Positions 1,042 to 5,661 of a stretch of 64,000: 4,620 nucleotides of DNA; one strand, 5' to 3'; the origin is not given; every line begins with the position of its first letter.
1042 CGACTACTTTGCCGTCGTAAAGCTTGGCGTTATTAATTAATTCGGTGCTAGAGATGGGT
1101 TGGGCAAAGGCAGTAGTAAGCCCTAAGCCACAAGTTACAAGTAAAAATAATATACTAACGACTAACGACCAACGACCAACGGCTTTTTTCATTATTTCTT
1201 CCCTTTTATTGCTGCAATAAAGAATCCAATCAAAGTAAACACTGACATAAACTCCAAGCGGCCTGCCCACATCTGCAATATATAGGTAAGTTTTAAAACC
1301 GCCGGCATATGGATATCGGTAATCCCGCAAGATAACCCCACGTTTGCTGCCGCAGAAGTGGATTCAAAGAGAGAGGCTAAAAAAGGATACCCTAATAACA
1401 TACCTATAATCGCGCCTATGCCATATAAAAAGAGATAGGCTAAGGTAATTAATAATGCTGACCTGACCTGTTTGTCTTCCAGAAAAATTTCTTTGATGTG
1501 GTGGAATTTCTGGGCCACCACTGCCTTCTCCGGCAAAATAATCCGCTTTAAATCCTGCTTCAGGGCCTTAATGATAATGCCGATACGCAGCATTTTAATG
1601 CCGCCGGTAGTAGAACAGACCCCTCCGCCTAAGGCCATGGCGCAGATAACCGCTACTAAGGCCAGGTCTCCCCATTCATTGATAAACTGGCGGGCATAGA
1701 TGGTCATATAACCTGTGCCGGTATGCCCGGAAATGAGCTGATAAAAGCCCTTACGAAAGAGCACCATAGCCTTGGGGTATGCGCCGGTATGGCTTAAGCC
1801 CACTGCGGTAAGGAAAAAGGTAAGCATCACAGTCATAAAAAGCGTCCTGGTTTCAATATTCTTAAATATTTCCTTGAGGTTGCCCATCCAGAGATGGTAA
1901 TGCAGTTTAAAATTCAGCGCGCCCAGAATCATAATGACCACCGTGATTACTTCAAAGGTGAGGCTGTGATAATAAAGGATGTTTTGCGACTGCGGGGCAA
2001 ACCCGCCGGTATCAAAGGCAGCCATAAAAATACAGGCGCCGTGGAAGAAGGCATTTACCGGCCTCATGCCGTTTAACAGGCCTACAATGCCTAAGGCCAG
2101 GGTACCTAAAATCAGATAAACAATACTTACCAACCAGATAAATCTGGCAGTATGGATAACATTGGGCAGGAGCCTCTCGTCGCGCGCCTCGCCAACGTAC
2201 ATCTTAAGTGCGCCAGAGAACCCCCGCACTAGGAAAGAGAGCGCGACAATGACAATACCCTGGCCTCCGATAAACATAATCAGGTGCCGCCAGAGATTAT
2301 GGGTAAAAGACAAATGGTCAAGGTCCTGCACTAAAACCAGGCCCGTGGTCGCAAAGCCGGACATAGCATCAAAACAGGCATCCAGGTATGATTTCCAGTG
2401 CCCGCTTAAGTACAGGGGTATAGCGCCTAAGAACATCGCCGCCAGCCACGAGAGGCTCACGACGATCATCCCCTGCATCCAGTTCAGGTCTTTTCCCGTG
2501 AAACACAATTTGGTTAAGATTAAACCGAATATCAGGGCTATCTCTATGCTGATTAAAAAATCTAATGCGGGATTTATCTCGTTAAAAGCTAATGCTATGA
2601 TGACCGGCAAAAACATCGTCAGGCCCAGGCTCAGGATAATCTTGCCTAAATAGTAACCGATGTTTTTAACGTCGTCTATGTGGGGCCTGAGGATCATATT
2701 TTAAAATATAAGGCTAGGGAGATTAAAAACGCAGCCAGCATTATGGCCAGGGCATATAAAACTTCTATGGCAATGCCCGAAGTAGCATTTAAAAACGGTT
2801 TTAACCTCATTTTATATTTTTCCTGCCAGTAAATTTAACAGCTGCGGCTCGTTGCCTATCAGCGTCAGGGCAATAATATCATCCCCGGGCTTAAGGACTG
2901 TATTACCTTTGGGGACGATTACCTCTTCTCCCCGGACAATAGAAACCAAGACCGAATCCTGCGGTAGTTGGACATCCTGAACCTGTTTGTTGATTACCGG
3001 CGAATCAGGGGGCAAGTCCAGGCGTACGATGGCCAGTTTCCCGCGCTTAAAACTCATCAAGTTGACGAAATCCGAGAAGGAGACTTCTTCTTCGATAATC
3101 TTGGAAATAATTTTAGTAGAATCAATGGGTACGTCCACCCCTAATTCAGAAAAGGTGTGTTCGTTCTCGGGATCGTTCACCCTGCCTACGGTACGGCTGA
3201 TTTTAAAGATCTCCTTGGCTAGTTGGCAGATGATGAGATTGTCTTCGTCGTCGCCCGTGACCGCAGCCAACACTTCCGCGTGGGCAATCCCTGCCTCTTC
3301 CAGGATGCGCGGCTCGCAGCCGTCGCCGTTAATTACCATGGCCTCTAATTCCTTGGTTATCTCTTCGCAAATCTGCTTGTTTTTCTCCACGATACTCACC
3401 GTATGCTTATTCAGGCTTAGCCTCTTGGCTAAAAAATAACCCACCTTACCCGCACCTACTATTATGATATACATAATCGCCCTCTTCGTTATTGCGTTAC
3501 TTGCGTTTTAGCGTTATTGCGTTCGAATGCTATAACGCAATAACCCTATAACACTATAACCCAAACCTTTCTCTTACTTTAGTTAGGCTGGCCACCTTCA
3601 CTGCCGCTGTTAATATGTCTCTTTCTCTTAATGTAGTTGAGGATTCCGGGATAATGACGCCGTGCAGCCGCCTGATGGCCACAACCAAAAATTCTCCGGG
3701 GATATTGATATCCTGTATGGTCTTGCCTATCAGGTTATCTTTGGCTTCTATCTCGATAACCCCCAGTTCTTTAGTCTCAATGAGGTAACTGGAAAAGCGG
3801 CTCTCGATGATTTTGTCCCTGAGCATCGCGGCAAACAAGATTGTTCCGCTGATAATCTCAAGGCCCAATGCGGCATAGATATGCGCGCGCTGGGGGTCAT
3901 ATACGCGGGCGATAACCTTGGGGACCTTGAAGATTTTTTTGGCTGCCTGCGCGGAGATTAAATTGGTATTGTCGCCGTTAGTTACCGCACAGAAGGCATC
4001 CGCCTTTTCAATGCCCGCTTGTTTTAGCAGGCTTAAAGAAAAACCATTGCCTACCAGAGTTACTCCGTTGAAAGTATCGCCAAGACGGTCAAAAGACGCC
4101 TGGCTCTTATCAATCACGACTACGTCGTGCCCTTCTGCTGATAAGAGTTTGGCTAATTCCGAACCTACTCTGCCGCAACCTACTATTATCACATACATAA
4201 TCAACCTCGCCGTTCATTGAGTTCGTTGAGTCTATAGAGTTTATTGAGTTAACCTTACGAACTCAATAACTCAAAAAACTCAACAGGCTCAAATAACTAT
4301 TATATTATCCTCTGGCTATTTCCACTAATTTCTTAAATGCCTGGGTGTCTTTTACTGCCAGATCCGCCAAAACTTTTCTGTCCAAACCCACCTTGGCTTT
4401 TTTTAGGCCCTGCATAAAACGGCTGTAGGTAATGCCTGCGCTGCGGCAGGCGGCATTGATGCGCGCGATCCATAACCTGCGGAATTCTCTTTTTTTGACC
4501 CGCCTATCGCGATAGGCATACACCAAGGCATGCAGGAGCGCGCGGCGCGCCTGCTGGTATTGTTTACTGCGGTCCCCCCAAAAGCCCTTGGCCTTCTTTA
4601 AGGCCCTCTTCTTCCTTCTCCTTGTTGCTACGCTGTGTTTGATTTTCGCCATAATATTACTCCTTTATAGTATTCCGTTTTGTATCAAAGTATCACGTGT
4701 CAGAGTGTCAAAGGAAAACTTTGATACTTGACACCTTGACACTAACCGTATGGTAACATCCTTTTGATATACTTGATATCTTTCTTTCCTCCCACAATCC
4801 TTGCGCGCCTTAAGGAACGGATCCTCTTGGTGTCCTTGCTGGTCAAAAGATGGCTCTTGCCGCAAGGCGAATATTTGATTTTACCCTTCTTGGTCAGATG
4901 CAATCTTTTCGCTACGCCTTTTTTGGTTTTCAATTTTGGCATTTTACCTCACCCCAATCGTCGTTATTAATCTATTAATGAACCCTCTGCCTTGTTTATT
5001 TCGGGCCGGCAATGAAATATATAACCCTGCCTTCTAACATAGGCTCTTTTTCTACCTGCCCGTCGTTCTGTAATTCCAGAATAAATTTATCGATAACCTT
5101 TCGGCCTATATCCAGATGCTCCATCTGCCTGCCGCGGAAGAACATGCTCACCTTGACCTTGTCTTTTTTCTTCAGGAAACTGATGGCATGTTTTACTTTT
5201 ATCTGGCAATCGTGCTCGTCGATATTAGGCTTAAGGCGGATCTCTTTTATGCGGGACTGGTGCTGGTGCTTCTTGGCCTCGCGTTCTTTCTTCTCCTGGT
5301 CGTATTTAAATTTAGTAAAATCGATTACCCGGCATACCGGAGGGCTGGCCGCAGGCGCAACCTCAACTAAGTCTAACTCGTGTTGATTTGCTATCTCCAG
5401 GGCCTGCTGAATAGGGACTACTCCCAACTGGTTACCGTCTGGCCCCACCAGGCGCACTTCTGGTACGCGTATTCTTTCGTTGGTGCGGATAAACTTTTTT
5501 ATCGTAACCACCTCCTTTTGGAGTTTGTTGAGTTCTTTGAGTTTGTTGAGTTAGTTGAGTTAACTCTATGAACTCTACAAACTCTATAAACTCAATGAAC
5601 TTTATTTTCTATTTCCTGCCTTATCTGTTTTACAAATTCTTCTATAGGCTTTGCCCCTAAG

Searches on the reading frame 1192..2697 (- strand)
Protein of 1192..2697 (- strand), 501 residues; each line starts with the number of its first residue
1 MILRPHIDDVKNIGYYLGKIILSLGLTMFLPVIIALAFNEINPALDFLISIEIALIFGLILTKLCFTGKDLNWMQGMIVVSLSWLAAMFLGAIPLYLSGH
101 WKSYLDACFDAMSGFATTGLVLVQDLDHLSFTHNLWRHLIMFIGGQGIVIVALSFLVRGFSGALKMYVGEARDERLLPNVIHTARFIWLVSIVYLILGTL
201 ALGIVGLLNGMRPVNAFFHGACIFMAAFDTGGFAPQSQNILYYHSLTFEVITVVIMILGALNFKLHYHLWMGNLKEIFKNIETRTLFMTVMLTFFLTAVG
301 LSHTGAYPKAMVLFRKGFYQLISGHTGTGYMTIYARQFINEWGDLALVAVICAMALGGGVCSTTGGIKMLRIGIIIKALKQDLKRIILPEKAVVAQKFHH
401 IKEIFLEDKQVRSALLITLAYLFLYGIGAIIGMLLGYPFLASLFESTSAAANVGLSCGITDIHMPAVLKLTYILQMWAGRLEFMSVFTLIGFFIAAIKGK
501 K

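Call 81: search_protein_families(library=pfam, proteins=[window:1192-2697:-], max_evalue=0.001)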
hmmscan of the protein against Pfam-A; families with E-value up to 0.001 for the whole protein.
window:1192-2697:- (501 aa): 1 family
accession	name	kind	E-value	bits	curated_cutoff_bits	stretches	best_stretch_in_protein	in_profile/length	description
PF02386.22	TrkH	-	2.3e-41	142.3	27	1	56-489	14-489/502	Cation transport protein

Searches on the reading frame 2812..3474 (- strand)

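Call 81: search_protein_families(library=pfam, proteins=[window:2812-3474:-], max_evalue=0.001)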
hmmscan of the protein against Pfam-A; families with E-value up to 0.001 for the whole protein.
window:2812-3474:- (220 aa): 2 families
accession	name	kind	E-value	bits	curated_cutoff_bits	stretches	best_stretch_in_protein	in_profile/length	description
PF02254.24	TrkA_N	-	2e-30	105.9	23.8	1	3-115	1-112/116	TrkA-N domain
PF02080.26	TrkA_C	-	3.9e-14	52.7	27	1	150-216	2-70/71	TrkA-C domain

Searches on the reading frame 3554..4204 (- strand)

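Call 81: search_protein_families(library=pfam, proteins=[window:3554-4204:-], max_evalue=0.001)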
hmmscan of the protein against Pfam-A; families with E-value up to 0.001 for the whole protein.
window:3554-4204:- (216 aa): 10 families
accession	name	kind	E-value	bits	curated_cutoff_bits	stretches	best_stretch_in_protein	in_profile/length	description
PF02254.24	TrkA_N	-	4.8e-28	98.2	23.8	1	5-116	1-111/116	TrkA-N domain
PF02080.26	TrkA_C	-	6.4e-12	45.6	27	1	150-215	4-71/71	TrkA-C domain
PF03435.24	Sacchrp_dh_NADP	-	2.3e-05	25.1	25.1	1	5-49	1-47/129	Saccharopine dehydrogenase NADP binding domain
PF01494.25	FAD_binding_3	-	7.2e-05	22.6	22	1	5-68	4-61/349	FAD binding domain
PF13241.12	NAD_binding_7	-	0.00019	22.4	22.1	1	5-89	10-83/104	Putative NAD(P)-binding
PF03721.20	UDPG_MGDP_dh_N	-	0.00044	20.3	27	1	3-41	1-39/187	UDP-glucose/GDP-mannose dehydrogenase family, NAD binding domain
PF03807.23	F420_oxidored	-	0.00053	21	21.6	0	6-46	3-45/94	NADP oxidoreductase coenzyme F420-dependent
PF02737.24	3HCDH_N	-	0.00058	20.2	22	1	5-42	2-39/180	3-hydroxyacyl-CoA dehydrogenase, NAD binding domain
PF02558.23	ApbA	-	0.00062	19.8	22.2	0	5-41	1-36/150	Ketopantoate reductase PanE/ApbA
PF01266.30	DAO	-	0.00076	19.5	27.9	0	5-37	2-35/353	FAD dependent oxidoreductase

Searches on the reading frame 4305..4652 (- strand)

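Call 81: search_protein_families(library=pfam, proteins=[window:4305-4652:-], max_evalue=0.001)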
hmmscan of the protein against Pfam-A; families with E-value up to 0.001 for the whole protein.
window:4305-4652:- (115 aa): 1 family
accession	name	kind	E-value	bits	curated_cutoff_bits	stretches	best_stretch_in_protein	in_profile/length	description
PF00453.23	Ribosomal_L20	-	4e-43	146.4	30.8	1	3-109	1-107/107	Ribosomal protein L20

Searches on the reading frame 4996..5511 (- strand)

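Call 81: search_protein_families(library=pfam, proteins=[window:4996-5511:-], max_evalue=0.001)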
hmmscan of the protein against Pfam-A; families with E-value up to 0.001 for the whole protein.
window:4996-5511:- (171 aa): 2 families
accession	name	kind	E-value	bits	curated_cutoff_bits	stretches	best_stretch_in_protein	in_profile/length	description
PF05198.21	IF3_N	-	1.4e-31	108.8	26.9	1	10-79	1-70/70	Translation initiation factor IF-3, N-terminal domain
PF00707.27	IF3_C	-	4.6e-31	107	34.8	1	87-171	2-86/86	Translation initiation factor IF-3, C-terminal domain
